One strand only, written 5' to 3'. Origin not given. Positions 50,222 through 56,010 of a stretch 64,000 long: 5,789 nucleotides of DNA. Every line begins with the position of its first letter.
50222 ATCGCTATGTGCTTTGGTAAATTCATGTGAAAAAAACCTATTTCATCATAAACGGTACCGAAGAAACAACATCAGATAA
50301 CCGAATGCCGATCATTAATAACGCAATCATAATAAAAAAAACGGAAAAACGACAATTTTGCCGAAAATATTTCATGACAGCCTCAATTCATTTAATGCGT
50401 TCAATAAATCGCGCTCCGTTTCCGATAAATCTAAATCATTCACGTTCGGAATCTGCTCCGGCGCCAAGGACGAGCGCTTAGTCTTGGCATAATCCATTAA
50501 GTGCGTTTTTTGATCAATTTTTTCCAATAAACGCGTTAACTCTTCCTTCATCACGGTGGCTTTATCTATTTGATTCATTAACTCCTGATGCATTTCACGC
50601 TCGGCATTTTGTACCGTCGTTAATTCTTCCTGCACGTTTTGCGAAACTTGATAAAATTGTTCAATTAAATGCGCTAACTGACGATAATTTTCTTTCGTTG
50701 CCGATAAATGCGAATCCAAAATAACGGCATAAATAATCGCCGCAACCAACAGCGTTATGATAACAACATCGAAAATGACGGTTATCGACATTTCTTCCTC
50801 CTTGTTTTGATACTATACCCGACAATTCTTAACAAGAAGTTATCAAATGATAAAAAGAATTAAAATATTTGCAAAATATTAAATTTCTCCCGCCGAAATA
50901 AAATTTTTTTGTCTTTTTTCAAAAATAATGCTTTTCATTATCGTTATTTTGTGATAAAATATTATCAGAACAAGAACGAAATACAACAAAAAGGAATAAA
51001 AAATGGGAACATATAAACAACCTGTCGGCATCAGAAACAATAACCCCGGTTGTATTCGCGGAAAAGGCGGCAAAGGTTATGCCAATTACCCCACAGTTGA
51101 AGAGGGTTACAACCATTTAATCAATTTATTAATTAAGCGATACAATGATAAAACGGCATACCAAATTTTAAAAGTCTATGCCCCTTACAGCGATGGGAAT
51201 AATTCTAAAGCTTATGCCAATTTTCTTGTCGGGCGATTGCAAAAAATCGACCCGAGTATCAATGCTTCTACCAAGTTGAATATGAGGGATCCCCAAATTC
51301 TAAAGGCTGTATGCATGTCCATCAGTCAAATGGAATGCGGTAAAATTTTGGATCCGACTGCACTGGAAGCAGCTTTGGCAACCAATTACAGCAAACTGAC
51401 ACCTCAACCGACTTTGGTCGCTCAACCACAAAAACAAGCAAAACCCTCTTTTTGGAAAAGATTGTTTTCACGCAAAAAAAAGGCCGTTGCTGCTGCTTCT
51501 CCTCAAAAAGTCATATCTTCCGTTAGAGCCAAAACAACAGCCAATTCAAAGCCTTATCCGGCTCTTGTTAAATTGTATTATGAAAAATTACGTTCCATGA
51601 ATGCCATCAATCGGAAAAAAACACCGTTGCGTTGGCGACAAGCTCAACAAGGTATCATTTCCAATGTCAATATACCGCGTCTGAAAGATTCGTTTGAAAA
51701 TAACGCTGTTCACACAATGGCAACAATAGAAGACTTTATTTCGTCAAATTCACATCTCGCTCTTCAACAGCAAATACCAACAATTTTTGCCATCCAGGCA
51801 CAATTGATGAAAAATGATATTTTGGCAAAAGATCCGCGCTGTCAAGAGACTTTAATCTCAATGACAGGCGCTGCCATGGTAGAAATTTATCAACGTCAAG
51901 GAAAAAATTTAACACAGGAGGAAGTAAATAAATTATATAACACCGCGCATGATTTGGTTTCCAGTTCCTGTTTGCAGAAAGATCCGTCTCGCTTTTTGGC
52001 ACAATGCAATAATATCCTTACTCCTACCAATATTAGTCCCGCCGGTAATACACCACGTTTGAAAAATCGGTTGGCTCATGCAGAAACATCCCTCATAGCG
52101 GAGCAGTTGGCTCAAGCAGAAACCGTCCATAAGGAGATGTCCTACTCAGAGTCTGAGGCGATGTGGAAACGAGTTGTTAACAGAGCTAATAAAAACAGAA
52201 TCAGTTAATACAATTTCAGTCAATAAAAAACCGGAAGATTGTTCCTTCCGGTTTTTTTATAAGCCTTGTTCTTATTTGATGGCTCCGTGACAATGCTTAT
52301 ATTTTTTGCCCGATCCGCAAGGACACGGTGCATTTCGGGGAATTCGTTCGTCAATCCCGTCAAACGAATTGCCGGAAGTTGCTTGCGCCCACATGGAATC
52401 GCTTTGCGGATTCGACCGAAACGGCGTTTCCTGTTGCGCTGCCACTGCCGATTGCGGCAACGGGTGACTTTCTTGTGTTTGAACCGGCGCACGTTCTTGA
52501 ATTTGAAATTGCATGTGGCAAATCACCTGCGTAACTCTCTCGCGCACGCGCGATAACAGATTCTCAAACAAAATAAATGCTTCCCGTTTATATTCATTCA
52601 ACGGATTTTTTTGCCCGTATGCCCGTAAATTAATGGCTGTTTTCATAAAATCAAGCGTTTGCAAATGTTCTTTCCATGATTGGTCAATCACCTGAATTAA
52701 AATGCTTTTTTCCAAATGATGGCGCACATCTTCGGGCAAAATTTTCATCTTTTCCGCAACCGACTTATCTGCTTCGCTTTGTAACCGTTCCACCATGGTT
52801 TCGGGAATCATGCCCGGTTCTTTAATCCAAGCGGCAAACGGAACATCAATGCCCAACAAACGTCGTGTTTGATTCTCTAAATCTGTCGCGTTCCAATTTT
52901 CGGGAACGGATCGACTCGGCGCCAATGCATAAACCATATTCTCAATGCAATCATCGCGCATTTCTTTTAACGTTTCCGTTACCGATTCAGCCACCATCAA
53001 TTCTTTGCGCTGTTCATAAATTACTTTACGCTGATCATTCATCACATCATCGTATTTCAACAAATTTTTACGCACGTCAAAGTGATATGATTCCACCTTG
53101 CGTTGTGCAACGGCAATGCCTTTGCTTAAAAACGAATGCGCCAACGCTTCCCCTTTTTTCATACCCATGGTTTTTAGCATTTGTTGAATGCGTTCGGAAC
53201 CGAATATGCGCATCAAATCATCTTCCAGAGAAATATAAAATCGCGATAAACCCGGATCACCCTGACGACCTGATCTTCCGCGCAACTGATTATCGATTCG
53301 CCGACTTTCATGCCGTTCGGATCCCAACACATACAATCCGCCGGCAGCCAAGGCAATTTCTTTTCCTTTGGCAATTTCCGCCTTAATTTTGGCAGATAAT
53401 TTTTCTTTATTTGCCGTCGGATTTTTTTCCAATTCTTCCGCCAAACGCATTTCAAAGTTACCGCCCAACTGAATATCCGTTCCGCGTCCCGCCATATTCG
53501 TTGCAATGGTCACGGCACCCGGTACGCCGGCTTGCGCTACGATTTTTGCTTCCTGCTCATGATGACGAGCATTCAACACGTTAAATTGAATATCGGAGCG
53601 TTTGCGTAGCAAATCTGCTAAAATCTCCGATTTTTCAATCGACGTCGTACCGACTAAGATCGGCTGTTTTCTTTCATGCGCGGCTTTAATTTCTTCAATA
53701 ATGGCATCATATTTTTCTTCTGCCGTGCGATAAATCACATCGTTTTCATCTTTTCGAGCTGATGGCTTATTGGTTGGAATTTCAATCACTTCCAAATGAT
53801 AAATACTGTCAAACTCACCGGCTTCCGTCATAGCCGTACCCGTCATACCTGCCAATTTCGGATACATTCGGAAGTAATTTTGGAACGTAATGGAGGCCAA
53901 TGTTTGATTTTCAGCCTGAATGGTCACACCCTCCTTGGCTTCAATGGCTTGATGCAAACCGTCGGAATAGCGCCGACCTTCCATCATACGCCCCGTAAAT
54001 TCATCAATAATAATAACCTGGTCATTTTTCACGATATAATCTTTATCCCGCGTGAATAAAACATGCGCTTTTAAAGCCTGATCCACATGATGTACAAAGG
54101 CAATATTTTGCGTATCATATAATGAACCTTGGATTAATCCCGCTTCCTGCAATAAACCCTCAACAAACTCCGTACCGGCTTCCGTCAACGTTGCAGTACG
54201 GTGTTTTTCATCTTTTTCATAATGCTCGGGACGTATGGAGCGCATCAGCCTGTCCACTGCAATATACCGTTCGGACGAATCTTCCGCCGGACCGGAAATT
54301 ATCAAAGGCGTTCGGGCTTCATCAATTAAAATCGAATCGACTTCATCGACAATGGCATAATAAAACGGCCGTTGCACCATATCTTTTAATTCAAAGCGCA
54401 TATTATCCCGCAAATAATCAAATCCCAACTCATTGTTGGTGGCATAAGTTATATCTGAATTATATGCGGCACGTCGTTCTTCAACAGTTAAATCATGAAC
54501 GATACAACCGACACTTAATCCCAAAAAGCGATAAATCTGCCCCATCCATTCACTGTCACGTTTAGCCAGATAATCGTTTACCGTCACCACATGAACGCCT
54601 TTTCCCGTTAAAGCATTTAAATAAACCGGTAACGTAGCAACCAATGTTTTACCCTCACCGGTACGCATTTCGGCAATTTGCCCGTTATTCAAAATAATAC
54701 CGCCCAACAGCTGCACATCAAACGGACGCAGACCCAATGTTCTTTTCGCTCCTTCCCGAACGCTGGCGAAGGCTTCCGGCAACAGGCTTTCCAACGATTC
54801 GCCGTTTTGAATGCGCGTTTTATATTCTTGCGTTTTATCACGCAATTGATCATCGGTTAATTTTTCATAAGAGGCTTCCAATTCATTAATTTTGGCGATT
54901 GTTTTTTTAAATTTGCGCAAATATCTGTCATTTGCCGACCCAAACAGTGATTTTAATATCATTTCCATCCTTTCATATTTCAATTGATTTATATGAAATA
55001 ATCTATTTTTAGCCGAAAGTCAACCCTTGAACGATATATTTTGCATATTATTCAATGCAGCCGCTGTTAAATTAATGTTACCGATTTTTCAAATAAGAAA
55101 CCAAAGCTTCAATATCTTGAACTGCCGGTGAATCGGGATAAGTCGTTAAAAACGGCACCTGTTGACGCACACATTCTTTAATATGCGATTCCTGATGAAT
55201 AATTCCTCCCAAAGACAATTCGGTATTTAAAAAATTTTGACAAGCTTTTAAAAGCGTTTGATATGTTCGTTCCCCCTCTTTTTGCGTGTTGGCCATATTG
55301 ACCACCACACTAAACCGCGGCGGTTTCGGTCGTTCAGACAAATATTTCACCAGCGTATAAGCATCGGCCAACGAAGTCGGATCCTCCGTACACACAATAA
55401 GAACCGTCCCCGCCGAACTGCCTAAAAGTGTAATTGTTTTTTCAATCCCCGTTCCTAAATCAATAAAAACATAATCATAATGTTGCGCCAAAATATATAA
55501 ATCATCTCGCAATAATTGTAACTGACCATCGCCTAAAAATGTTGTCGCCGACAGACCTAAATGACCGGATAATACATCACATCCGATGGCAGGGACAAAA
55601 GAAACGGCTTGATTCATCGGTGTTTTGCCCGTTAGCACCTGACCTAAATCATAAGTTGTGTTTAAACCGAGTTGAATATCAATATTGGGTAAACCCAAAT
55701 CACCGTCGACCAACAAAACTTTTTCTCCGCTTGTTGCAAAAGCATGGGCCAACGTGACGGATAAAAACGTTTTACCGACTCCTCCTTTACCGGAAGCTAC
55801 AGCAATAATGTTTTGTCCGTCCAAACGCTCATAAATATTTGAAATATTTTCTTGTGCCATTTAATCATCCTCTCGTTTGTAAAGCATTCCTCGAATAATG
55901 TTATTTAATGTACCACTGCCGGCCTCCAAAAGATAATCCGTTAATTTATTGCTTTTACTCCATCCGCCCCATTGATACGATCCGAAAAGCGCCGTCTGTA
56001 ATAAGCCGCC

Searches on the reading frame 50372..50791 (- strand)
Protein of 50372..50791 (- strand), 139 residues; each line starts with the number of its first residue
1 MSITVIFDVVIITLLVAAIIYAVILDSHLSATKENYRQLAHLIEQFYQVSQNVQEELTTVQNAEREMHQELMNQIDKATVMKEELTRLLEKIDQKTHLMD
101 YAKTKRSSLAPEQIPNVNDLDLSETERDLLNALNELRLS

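Call 27: search_protein_families(library=pfam, proteins=[window:50372-50791:-], max_evalue=0.01)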
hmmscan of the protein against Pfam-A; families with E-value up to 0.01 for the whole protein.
window:50372-50791:- (139 aa): 2 families
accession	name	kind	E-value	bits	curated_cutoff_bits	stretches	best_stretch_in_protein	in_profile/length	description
PF20072.4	DUF6468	-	0.00046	20.7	26.9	1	37-93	6-62/76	Domain of unknown function (DUF6468)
PF05434.16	Tmemb_9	-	0.0085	16.4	28.6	0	2-78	51-123/145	TMEM9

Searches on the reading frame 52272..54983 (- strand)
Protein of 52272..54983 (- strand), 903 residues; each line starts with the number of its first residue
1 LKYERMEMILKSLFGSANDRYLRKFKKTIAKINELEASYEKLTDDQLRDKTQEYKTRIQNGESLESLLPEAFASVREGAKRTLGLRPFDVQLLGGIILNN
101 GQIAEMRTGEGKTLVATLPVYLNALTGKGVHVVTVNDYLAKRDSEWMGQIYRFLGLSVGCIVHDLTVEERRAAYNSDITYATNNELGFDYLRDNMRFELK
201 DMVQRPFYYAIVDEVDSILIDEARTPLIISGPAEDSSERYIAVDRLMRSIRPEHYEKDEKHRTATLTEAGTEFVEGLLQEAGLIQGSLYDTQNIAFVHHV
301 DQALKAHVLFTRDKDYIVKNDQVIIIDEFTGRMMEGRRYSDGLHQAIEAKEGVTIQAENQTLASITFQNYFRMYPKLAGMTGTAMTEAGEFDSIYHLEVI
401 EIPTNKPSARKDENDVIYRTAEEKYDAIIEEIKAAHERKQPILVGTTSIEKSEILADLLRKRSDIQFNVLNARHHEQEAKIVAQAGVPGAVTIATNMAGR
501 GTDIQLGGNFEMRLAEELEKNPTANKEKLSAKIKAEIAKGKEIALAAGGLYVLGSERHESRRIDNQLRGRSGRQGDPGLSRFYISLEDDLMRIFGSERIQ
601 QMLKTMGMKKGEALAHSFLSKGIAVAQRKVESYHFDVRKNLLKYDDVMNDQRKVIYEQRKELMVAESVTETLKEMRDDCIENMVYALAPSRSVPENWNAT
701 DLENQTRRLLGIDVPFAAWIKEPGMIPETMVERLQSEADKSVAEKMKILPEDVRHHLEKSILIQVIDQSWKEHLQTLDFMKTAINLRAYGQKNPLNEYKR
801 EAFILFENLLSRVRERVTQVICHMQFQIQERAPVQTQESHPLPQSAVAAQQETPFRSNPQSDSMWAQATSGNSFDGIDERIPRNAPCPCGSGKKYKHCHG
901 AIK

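Call 62: find_homologous_proteins(query=window:52272-54983:-, max_evalue=1e-100)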
Query window:52272-54983:- (903 aa): 8000 proteins with E <= 1e-100 among 8000 candidates; the best 120 are listed.
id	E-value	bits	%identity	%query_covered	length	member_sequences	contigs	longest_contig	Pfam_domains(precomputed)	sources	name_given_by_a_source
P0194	0.0e+0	1962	97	99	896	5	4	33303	PF07517.21,PF00270.36,PF07516.19,PF21090.4,PF02810.22,PF01043.27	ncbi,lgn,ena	-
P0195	0.0e+0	1817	90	99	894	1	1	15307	PF07517.21,PF00270.36,PF07516.19,PF21090.4,PF02810.22,PF01043.27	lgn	-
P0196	0.0e+0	1744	88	99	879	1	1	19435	PF07517.21,PF00270.36,PF07516.19,PF21090.4,PF02810.22,PF01043.27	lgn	-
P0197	0.0e+0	1727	86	99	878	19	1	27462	PF07517.21,PF00270.36,PF07516.19,PF21090.4,PF02810.22,PF01043.27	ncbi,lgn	-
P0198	0.0e+0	1708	84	99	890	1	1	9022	PF07517.21,PF00270.36,PF07516.19,PF21090.4,PF02810.22,PF01043.27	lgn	-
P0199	0.0e+0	1706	84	99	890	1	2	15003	PF07517.21,PF00270.36,PF07516.19,PF21090.4,PF02810.22,PF01043.27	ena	-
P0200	0.0e+0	1704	84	99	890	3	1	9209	PF07517.21,PF00270.36,PF07516.19,PF21090.4,PF02810.22,PF01043.27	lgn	-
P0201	0.0e+0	1702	84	99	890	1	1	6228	PF07517.21,PF00270.36,PF07516.19,PF21090.4,PF02810.22,PF01043.27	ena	-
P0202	0.0e+0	1702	84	99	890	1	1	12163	PF07517.21,PF00270.36,PF07516.19,PF21090.4,PF02810.22,PF01043.27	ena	-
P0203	0.0e+0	1702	84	99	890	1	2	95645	PF07517.21,PF00270.36,PF07516.19,PF21090.4,PF02810.22,PF01043.27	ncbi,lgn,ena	-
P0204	0.0e+0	1702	84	99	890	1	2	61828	PF07517.21,PF00270.36,PF07516.19,PF21090.4,PF02810.22,PF01043.27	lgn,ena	-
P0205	0.0e+0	1701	84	99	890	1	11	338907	PF07517.21,PF00270.36,PF07516.19,PF21090.4,PF02810.22,PF01043.27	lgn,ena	-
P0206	0.0e+0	1701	84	99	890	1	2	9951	PF07517.21,PF00270.36,PF07516.19,PF21090.4,PF02810.22,PF01043.27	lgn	-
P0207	0.0e+0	1697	84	99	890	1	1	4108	PF07517.21,PF00270.36,PF07516.19,PF21090.4,PF02810.22,PF01043.27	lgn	-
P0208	0.0e+0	1695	83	99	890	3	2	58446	PF07517.21,PF00270.36,PF07516.19,PF21090.4,PF02810.22,PF01043.27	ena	-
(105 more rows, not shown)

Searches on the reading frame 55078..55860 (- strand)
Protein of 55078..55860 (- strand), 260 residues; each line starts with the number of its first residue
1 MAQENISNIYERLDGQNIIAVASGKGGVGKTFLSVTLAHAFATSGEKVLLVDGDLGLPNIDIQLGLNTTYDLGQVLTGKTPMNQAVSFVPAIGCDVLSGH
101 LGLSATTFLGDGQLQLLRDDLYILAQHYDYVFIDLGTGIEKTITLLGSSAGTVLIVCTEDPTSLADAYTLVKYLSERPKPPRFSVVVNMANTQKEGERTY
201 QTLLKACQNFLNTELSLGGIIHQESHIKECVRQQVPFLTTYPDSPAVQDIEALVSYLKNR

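Call 3: search_protein_families(library=pfam, proteins=[window:55078-55860:-], max_evalue=1)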
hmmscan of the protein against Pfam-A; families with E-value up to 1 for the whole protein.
window:55078-55860:- (260 aa): 17 families
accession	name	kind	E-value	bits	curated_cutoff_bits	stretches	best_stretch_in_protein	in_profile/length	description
PF10609.15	ParA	-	5.2e-16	59.3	27.1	1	16-255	3-243/246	NUBPL iron-transfer P-loop NTPase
PF13614.12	AAA_31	-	8.9e-16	58.8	27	1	17-173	2-163/177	AAA domain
PF01656.29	CbiA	-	1.1e-14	54.9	25.4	1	19-234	1-122/125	CobQ/CobB/MinD/ParA nucleotide binding domain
PF06564.18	CBP_BcsQ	-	4.4e-10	39.9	21.3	1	18-254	3-230/234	Cellulose biosynthesis protein BcsQ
PF02374.21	ArsA_ATPase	-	4.9e-06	26.4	24.3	1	21-54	5-38/305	Anion-transporting ATPase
PF00142.24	Fer4_NifH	-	0.0005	20.1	25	1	23-54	6-37/271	4Fe-4S iron sulfur cluster binding proteins, NifH/frxC family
PF13481.12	AAA_25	-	0.0025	17.9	27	1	19-50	35-65/195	AAA domain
PF09140.17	MipZ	-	0.021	14.6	20.7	1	18-55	2-39/262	ATPase MipZ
PF04851.21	ResIII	-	0.033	14.6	22.5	1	4-51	10-59/164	Type III restriction enzyme, res subunit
PF16575.11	CLP1_P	-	0.035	14.4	26.6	1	24-62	1-39/188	mRNA cleavage and polyadenylation factor CLP1 P-loop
PF20720.3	nSTAND3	-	0.044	13.9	27.2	1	5-49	6-49/155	Novel STAND NTPase 3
PF02562.22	PhoH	-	0.051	13.5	27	1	8-43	11-45/205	PhoH-like protein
PF07015.17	VirC1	-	0.067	13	24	1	17-54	2-39/231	VirC1 protein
PF25199.1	nSTAND_NTPase5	-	0.071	13.4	34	1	12-54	36-79/145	Novel STAND NTPase 5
PF13479.12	AAA_24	-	0.085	13.1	27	1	21-140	6-77/195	AAA domain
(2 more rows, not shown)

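Call 4: search_protein_families(library=ncbifam, proteins=[window:55078-55860:-], max_evalue=1)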
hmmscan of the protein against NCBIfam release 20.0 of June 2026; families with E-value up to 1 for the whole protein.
window:55078-55860:- (260 aa): 38 families (the best 25 are shown)
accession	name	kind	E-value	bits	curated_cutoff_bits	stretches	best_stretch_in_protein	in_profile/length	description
TIGR01969.1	minD_arch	subfamily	1.1e-27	96.8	201.75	1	18-257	2-230/251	cell division ATPase MinD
TIGR01968.1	minD_bact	equivalog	1.7e-24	86.6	212.9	1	17-229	2-209/261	septum site-determining protein MinD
TIGR03371.1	cellulose_yhjQ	equivalog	1.7e-18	67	157.85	1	17-257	2-241/246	cellulose biosynthesis protein BcsQ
NF041546.1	ParA_partition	equivalog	3.2e-16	59.5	180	2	18-54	1-37/203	ParA family partition ATPase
NF008669.0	PRK11670.1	equivalog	1.3e-12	47.3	348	1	16-190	107-279/369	iron-sulfur cluster carrier protein ApbC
TIGR01007.1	eps_fam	subfamily_domain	1.4e-12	47.6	108.05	1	8-136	9-136/204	polysaccharide biosynthesis tyrosine autokinase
NF008079.0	PRK10818.1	equivalog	2e-12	47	508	1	17-156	3-142/270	septum site-determining protein MinD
TIGR03029.1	EpsG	equivalog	2.1e-12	46.8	313.8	1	15-175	102-261/274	chain length determinant protein tyrosine kinase EpsG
NF047398.1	AAA_KGGVGR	domain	3e-12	47.3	90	1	17-163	3-178/190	KGGVGR-motif variant AAA ATPase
NF041136.1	MrpORP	equivalog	1e-10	41.5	450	1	17-192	6-180/365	iron-sulfur cluster carrier protein MrpORP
TIGR03018.1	pepcterm_TyrKin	hypoth_equivalog_domain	1.6e-10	40.6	230.65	1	11-175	30-197/207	XrtA-associated tyrosine autokinase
NF007350.0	PRK09841.1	equivalog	4.7e-10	38.2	1248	1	16-161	531-675/726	tyrosine-protein kinase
NF008568.0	PRK11519.1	equivalog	1.6e-07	29.9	1068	1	16-157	525-666/720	tyrosine-protein kinase Wzc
TIGR03815.1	CpaE_hom_Actino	equivalog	1.9e-07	30.6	154.45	1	18-177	113-272/340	septum site-determining protein Ssd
TIGR01005.1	eps_transp_fam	subfamily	3.4e-07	28.8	411.7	1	15-138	545-666/754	exopolysaccharide transport protein family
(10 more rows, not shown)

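Call 23: search_solved_structures(query=window:55078-55860:-, max_evalue=0.001, show_alignments=3)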
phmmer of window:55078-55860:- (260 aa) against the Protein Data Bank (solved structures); distinct sequences matched with E-value up to 0.001: 42.
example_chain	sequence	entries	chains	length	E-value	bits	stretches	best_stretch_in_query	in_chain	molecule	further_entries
5j1j_A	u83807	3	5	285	2.2e-34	122.4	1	17-251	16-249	Site-determining protein | Transcriptional antiactivator FleN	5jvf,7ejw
4rz2_A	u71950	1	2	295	2.3e-34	122.3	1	16-249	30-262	Site-determining protein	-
8pb9_A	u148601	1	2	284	2.8e-33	118.7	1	17-251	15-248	Antiactivator FleN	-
4rz3_A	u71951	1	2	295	3e-33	118.6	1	16-249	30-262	Site-determining protein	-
8p53_A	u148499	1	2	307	3.6e-33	118.4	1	17-251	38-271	Antiactivator FleN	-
4v03_A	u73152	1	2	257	1.5e-20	77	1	18-247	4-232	SITE-DETERMINING PROTEIN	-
4v02_A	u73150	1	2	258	2.1e-19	73.3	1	18-247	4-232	SITE-DETERMINING PROTEIN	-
1hyq_A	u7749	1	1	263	4.6e-16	62.3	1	18-257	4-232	CELL DIVISION INHIBITOR (MIND-1)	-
1ion_A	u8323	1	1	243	2.2e-12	50.3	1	17-248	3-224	PROBABLE CELL DIVISION INHIBITOR MIND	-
6riq_C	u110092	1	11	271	4e-12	49.4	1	18-199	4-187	Site-determining protein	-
1g3q_A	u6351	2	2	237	1.8e-11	47.3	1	18-168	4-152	CELL DIVISION INHIBITOR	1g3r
3q9l_A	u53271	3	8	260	3.1e-11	46.5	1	17-177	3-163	Septum site-determining protein minD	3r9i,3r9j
6z0p_A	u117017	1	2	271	4.8e-11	45.9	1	11-159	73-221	BceF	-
8zkc_A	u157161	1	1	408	6.1e-10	42.3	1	16-190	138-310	Iron-sulfur cluster carrier protein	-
6iub_A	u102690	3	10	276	1.7e-09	40.8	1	17-154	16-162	SpoOJ regulator (Soj)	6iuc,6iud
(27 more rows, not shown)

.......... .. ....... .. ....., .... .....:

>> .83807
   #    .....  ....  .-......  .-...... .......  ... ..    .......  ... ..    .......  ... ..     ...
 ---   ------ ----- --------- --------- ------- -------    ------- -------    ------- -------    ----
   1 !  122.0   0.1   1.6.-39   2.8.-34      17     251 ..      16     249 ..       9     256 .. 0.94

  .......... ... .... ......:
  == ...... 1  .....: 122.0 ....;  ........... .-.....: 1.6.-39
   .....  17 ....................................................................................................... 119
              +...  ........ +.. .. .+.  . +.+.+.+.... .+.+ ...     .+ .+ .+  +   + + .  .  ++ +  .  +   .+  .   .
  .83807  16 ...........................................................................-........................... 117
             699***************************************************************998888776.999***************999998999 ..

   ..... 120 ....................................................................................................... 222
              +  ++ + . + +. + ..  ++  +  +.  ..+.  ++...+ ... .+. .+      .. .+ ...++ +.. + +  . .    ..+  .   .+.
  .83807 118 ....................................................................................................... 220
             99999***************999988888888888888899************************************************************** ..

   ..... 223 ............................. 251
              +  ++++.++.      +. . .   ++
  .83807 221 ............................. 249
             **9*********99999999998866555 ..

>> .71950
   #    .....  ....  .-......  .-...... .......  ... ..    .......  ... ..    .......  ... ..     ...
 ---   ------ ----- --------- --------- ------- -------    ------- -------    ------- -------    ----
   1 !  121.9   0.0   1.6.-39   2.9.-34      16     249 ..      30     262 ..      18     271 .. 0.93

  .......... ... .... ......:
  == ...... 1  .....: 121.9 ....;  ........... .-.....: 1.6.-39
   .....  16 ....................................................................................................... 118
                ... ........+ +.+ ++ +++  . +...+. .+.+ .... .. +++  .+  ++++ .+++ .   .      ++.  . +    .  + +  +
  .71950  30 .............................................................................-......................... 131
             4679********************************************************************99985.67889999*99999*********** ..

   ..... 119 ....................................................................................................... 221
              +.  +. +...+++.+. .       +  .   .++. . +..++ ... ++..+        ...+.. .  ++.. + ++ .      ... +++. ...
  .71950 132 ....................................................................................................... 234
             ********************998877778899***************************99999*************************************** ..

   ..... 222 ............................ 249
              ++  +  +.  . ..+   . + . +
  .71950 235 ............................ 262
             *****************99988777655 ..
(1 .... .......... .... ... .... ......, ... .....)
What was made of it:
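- On FlhG/FleN (MinD-type flagellar number regulator): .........; FleN 5j1j and FlhG 4rz2 at 2e-34, against MinD 4v03 at 1.5e-20 (call 23)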
